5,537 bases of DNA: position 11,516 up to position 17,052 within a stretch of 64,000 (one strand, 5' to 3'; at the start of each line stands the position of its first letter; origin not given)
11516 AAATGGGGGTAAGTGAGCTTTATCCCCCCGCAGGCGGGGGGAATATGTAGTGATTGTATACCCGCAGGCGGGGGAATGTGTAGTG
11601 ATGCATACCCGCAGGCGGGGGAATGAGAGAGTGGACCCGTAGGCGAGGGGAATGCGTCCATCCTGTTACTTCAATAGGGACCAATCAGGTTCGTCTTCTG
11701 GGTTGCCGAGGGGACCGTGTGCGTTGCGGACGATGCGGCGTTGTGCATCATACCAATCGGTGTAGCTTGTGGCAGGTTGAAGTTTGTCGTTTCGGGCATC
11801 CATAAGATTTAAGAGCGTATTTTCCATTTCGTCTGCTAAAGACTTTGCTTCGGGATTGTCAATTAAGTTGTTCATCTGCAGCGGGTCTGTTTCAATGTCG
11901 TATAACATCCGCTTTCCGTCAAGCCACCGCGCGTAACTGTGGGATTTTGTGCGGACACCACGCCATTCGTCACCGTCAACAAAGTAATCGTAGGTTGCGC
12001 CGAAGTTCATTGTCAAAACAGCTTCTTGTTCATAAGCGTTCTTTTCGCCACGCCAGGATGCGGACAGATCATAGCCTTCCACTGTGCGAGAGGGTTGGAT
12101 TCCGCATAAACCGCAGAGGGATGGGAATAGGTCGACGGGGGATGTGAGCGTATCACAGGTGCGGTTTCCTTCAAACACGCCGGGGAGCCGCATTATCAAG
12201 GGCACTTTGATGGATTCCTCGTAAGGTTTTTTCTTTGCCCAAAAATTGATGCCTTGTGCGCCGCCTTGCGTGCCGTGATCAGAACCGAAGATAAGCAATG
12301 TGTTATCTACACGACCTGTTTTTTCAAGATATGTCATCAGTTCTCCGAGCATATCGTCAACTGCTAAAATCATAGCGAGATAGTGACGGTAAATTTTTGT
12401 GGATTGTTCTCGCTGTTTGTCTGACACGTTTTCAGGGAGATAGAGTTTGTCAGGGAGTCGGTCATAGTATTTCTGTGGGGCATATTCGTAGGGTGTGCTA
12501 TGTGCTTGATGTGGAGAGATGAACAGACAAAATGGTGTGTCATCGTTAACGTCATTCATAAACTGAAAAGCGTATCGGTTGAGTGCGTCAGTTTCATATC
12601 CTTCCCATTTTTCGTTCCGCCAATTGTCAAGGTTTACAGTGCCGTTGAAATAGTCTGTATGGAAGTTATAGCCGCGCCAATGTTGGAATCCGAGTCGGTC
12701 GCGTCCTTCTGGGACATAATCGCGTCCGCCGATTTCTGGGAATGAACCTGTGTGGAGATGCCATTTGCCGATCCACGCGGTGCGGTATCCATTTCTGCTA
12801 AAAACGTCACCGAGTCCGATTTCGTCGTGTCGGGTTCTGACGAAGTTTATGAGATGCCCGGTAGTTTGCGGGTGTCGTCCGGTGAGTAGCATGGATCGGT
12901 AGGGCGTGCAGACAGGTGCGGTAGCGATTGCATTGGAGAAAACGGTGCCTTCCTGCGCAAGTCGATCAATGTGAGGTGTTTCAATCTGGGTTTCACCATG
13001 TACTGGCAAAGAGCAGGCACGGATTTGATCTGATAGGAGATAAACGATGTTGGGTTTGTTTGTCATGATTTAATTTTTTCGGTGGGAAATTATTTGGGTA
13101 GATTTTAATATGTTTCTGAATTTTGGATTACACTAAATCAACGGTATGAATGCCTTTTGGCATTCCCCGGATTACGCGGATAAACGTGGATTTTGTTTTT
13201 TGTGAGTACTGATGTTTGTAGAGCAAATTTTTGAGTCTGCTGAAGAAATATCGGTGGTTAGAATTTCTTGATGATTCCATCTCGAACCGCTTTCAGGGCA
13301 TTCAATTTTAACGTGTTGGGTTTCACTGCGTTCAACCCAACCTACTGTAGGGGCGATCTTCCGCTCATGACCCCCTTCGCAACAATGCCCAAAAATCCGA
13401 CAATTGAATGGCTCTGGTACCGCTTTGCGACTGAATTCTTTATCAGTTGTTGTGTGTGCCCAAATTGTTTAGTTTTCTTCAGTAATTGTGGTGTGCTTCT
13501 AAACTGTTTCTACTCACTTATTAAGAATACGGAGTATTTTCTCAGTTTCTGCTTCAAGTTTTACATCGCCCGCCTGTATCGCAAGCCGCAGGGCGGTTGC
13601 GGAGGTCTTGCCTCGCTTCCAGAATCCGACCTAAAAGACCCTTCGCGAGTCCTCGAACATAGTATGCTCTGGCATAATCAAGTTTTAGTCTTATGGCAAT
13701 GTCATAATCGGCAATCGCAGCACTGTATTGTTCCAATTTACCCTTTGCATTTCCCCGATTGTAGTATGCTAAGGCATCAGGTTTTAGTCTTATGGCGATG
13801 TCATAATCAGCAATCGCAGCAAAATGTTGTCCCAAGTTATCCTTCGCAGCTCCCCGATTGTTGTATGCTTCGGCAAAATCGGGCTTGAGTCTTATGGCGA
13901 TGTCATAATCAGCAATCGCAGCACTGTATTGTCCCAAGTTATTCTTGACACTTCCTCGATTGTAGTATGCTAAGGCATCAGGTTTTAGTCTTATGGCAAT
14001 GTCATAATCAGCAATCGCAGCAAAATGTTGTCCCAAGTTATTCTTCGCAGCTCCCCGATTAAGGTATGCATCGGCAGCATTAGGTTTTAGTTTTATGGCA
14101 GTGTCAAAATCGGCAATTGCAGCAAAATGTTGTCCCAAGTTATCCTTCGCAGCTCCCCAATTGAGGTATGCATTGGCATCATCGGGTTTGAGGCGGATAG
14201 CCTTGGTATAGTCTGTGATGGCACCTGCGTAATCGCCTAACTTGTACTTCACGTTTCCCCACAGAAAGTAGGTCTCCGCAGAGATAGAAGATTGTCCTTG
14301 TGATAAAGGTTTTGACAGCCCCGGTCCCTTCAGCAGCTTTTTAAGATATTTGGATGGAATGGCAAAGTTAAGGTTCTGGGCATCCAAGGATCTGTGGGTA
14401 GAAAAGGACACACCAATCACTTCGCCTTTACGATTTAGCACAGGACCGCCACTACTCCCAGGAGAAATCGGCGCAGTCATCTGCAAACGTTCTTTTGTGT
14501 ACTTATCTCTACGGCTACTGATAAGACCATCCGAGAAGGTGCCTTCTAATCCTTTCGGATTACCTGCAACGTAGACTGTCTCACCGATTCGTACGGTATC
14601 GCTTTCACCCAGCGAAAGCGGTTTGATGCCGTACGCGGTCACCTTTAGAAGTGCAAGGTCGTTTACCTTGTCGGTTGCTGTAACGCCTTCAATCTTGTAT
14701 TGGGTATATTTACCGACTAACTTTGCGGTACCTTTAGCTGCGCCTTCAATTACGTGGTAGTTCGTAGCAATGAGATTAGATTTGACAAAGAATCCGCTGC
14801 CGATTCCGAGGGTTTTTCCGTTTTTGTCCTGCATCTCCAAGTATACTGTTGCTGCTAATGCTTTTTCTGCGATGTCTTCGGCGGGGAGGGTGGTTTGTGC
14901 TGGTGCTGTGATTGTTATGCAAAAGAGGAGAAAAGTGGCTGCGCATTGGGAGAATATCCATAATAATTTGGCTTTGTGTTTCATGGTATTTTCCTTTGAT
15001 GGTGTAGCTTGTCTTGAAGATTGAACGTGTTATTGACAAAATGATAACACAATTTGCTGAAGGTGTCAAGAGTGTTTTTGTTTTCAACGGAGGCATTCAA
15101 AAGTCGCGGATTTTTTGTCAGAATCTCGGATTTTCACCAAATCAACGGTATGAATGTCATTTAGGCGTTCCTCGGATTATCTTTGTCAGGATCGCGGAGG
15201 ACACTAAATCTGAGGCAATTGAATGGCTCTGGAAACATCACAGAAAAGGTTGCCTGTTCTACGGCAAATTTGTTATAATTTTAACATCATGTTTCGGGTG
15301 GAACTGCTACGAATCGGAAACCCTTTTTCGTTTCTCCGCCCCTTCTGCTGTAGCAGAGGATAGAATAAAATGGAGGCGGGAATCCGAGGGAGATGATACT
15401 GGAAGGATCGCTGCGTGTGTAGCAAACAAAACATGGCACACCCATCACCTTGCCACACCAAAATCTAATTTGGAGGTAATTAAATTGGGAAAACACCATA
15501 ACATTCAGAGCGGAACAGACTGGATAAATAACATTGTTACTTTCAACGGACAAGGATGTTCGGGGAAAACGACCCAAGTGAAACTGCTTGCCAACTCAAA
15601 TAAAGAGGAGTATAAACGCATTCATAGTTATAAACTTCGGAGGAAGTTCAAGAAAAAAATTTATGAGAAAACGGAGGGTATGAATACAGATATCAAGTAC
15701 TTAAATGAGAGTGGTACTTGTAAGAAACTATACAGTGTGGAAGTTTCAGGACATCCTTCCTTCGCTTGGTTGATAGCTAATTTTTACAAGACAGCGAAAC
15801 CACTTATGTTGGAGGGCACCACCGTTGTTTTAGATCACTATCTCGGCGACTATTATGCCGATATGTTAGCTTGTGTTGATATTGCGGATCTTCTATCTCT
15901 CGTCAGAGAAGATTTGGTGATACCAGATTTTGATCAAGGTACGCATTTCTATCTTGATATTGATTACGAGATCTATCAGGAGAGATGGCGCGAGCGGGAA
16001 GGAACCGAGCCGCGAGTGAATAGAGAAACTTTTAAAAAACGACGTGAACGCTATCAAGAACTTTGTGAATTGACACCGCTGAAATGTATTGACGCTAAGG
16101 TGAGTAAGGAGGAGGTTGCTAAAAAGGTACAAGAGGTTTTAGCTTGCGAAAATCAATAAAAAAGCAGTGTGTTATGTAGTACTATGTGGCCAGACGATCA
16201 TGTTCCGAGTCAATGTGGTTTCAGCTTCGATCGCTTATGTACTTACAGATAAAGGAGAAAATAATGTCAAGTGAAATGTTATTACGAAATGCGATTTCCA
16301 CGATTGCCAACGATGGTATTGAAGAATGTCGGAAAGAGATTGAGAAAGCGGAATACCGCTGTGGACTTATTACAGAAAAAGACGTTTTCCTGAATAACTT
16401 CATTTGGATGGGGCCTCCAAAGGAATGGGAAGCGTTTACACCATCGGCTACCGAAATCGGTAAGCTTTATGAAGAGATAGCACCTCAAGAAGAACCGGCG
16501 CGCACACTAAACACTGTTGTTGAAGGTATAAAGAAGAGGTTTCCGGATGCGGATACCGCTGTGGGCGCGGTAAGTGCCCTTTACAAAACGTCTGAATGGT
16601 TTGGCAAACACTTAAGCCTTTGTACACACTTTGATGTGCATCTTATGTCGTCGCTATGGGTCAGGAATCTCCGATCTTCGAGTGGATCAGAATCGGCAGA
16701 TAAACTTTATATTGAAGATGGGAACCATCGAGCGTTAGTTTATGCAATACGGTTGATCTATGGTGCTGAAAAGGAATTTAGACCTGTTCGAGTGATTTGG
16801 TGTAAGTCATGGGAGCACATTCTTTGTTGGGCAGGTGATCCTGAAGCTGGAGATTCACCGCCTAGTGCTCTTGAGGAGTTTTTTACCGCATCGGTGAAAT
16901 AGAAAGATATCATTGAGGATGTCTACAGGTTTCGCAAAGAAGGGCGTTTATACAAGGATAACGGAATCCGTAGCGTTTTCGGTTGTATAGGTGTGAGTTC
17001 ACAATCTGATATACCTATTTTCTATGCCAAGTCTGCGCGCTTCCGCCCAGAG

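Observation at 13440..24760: Three-fold amplified module: sigma70 promoter, secreted trypsin-TPR protease, conserved intergenic segment, then STAND gene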

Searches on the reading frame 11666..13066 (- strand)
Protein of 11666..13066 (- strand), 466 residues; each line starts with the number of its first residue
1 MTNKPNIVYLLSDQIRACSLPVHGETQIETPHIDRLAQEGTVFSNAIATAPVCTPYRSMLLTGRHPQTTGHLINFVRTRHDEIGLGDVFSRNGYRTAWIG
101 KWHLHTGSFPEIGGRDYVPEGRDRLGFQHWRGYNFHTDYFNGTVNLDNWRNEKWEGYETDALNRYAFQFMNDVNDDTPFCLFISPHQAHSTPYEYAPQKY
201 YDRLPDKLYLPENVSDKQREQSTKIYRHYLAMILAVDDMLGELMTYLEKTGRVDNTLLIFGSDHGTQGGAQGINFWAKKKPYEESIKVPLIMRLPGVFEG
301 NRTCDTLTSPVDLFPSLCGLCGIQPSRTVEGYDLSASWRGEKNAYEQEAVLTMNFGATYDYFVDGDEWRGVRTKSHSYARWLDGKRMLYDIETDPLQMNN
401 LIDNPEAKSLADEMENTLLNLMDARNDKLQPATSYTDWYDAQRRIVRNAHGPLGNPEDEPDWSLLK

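Call 10: search_protein_families(library=pfam, proteins=[window:11666-13066:-])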
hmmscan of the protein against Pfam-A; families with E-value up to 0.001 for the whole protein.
window:11666-13066:- (466 aa): 4 families
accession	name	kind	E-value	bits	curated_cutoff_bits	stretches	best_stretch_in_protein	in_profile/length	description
PF00884.28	Sulfatase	-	9.3e-52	176.6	25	1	5-323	1-301/301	Sulfatase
PF16347.10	SGSH_C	-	1.2e-16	61.6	29.3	1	275-421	5-151/154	N-sulphoglucosamine sulphohydrolase, C-terminal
PF01663.27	Phosphodiest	-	1.8e-09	38.1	23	1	10-269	4-224/342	Type I phosphodiesterase / nucleotide pyrophosphatase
PF02995.22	DUF229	-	0.00056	19.2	25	0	224-269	301-346/496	Protein of unknown function (DUF229)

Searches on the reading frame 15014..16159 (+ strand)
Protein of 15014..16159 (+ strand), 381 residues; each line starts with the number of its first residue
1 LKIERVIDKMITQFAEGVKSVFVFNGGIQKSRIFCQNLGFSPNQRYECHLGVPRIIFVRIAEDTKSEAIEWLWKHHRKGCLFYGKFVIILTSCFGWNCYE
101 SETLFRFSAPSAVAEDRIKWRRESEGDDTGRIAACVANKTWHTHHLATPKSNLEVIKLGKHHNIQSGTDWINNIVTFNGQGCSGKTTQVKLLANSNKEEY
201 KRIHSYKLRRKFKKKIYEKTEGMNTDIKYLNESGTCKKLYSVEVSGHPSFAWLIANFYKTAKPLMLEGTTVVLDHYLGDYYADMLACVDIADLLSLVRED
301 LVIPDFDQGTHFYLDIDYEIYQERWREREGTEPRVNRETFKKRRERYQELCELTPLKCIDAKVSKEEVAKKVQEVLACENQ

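Call 10: search_protein_families(library=pfam, proteins=[window:15014-16159:+])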
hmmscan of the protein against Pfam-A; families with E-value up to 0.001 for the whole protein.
window:15014-16159:+ (381 aa): 2 families
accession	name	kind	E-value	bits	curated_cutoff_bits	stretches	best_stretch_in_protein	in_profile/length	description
PF02223.23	Thymidylate_kin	-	4e-09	36.9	27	1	183-371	7-184/185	Thymidylate kinase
PF13671.12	AAA_33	-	0.00029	21.6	27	0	175-221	2-40/143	AAA domain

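Call 12: search_protein_families(library=padloc, proteins=[window:15014-16159:+], max_evalue=0.01)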
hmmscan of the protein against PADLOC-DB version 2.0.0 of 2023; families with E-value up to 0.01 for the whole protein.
window:15014-16159:+ (381 aa): 1 family
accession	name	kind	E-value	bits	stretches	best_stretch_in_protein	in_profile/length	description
PDLC02911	VakA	-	0.00022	19.8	1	173-361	3-145/163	-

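Call 13: search_protein_families(library=ncbifam, proteins=[window:15014-16159:+], max_evalue=0.01)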
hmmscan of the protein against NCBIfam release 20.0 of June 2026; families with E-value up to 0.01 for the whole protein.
window:15014-16159:+ (381 aa): 1 family
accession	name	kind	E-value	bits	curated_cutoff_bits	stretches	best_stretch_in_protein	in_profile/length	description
TIGR00041.1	DTMP_kinase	equivalog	1.6e-07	31.2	83.25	1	261-372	83-196/196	dTMP kinase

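Call 66: search_protein_families(library=phrogs, proteins=[window:15014-16159:+], max_evalue=0.01)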
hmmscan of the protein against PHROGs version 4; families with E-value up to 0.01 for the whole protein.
window:15014-16159:+ (381 aa): 1 family
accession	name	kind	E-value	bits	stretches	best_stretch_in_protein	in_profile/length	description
phrog_761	-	other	8.3e-07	29.9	1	173-378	20-213/362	thymidylate kinase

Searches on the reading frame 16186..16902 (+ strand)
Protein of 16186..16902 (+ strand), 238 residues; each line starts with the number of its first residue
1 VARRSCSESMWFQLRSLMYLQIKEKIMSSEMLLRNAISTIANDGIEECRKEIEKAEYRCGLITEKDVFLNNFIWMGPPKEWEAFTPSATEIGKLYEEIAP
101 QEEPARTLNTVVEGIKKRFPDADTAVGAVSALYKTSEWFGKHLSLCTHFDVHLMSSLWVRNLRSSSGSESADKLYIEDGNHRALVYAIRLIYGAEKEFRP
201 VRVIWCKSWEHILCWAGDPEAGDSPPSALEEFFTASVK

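Call 10: search_protein_families(library=pfam, proteins=[window:16186-16902:+])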
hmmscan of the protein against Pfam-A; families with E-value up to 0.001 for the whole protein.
window:16186-16902:+ (238 aa): 0 families

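Call 12: search_protein_families(library=padloc, proteins=[window:16186-16902:+], max_evalue=0.01)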
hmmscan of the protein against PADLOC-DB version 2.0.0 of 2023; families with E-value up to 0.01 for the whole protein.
window:16186-16902:+ (238 aa): 0 families

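Call 13: search_protein_families(library=ncbifam, proteins=[window:16186-16902:+], max_evalue=0.01)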
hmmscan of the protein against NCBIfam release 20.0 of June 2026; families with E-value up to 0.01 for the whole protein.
window:16186-16902:+ (238 aa): 0 families

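Call 66: search_protein_families(library=phrogs, proteins=[window:16186-16902:+], max_evalue=0.01)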
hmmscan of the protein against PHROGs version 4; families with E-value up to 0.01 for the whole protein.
window:16186-16902:+ (238 aa): 0 families

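Call 102: find_homologous_proteins(query=window:16264-16899:+, max_evalue=0.001)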
Query seq(212 aa) (212 aa): 42 proteins with E <= 0.001 among 186 candidates.
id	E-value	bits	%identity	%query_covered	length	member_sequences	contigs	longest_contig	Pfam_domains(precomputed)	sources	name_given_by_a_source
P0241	2.2e-141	487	100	100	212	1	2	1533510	-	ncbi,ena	-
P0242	5.3e-63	230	50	100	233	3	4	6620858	-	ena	-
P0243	1.0e-61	226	52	99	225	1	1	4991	-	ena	-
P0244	1.9e-61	225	52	98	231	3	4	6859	-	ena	-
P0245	1.7e-60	222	52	90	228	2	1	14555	-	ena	-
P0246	2.0e-60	222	51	90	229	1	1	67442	-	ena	-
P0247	5.5e-60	220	51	98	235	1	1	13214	-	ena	-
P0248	9.4e-60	220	50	98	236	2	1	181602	-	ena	-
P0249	1.3e-59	219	48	98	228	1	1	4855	-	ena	-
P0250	1.6e-58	216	49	100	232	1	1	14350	-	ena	-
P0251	2.8e-58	215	51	90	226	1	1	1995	-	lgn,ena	-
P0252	4.5e-58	214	50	98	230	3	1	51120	-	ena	-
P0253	4.9e-58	214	49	98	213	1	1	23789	-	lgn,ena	-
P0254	1.2e-57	213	49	98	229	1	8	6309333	-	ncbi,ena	-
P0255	1.3e-57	213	49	98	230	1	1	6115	-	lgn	-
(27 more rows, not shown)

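Call 103: find_encoding_contigs(protein=P0242, flank=5000, max_places=4)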
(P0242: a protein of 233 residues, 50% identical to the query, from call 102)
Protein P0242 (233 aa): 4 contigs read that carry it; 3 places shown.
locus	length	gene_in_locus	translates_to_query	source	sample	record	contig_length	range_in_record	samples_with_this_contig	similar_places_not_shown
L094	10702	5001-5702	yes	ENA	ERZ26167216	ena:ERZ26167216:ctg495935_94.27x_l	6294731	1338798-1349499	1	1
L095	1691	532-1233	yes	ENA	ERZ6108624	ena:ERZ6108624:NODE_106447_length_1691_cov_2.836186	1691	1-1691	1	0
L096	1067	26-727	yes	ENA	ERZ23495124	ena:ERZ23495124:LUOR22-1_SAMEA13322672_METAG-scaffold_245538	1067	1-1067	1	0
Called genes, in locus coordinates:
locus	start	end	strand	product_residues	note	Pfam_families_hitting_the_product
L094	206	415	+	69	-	-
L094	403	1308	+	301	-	-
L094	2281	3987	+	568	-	PF13589:HATPase_c_3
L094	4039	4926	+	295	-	PF26340:DNA-SBD_ScoMcrA, PF13391:HNH_2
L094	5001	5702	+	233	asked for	-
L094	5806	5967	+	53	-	-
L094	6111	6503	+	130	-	-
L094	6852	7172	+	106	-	PF01710:HTH_Tnp_IS630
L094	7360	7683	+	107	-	PF13358:DDE_3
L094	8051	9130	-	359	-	PF02881:SRP54_N, PF13604:AAA_30 (weak), PF00448:SRP54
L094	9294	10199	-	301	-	PF01925:TauE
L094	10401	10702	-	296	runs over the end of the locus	-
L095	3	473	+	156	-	?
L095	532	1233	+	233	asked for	-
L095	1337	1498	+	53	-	-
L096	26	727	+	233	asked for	-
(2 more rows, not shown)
